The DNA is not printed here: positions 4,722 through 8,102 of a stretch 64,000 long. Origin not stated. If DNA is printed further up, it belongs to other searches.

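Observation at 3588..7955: One ORF fuses a catalytically intact DinB-like Y-family polymerase to a DnaE2/ImuC-type polymerase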

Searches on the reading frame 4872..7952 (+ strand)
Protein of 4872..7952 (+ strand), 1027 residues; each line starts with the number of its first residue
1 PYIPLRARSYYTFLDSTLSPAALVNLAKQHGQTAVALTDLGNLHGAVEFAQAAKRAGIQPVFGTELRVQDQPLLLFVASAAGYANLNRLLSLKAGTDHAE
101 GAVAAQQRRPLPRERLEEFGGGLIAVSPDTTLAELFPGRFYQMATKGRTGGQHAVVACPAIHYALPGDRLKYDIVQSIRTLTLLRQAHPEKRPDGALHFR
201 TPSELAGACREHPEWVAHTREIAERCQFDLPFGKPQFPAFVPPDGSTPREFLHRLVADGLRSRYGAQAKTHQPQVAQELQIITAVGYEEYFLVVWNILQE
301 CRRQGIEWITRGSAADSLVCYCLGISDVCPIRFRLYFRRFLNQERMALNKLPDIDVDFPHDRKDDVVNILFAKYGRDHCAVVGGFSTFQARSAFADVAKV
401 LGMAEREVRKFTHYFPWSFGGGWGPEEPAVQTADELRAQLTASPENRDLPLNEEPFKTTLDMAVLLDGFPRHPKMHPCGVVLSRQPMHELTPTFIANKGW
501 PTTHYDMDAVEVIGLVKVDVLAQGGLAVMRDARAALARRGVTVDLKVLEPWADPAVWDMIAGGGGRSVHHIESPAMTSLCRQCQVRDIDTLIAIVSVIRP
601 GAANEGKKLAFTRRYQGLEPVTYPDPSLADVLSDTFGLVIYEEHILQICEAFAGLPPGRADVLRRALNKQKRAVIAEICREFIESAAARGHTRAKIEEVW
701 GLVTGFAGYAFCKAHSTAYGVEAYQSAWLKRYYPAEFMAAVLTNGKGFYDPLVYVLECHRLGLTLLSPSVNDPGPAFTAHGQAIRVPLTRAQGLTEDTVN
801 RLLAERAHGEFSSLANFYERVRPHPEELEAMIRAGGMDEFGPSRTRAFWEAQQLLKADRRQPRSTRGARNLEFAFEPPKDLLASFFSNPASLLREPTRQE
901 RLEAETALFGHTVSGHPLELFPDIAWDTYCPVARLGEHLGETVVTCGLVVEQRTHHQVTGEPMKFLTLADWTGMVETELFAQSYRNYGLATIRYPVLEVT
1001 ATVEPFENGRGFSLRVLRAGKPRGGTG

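Call 4: search_protein_families(library=ncbifam, proteins=[window:4872-7952:+], max_evalue=0.001)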
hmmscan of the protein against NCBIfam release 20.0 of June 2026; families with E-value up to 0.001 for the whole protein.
window:4872-7952:+ (1027 aa): 14 families
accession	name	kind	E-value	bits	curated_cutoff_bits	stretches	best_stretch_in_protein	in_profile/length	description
NF004226.0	PRK05673.1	equivalog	1.3e-193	645.9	1002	2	154-1004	200-1046/1146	DNA polymerase III subunit alpha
TIGR00594.1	polc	superfamily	3.2e-182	608.1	434.35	2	155-980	196-1022/1022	DNA polymerase III subunit alpha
NF005298.0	PRK06826.1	equivalog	6.7e-169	563.9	1260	2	154-988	201-1039/1151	DNA polymerase III subunit alpha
NF004225.0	PRK05672.1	subfamily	3.3e-158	528.7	939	2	154-982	195-994/1047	error-prone DNA polymerase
NF005377.0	PRK06920.1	equivalog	1.2e-142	477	1806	2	154-988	186-991/1108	DNA polymerase III subunit alpha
NF005617.0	PRK07374.1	equivalog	8.4e-127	424.7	1653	2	214-986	267-1046/1170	DNA polymerase III subunit alpha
NF005516.0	PRK07135.1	equivalog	1.3e-120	404.3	1084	2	214-844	194-816/974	DNA polymerase III DnaE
NF005582.0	PRK07279.1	equivalog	2.3e-118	396.7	1279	1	4-988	4-932/1033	DNA polymerase III subunit alpha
NF004550.0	PRK05898.1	equivalog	5.8e-102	342.5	1182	2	223-846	202-815/971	DNA polymerase III subunit alpha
NF007079.0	PRK09532.1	equivalog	1.1e-77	262.1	1525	2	214-713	265-778/876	DNA polymerase III subunit alpha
NF005616.0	PRK07373.1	equivalog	5.1e-31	107.7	646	1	707-986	34-326/449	DNA polymerase III subunit alpha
NF001688.0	PRK00448.1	equivalog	4.5e-26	90.8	873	2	5-71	341-407/1445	PolC-type DNA polymerase III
TIGR01405.1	polC_Gram_pos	equivalog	4.1e-21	74.5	1043.45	2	5-70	107-172/1211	DNA polymerase III subunit alpha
NF041577.1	nside_bi_sphtase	equivalog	2.5e-06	26.9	400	1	12-69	11-68/276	3',5'-nucleoside bisphosphate phosphatase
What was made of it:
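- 7563..7937 (+): C-terminal OB-fold region. The protein ends without a tau-binding domain. NCBIfam alignments stop at model position about 1046 of 1146 (call 4).
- On DnaE2 / ImuC (NCBIfam NF004225, error-prone DNA polymerase): 528.7 bits against a cut-off of 939 (call 4).
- On DnaE1 (replicative Pol III alpha): NF004226 scores 645.9 bits against a cut-off of 1002 (call 4).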
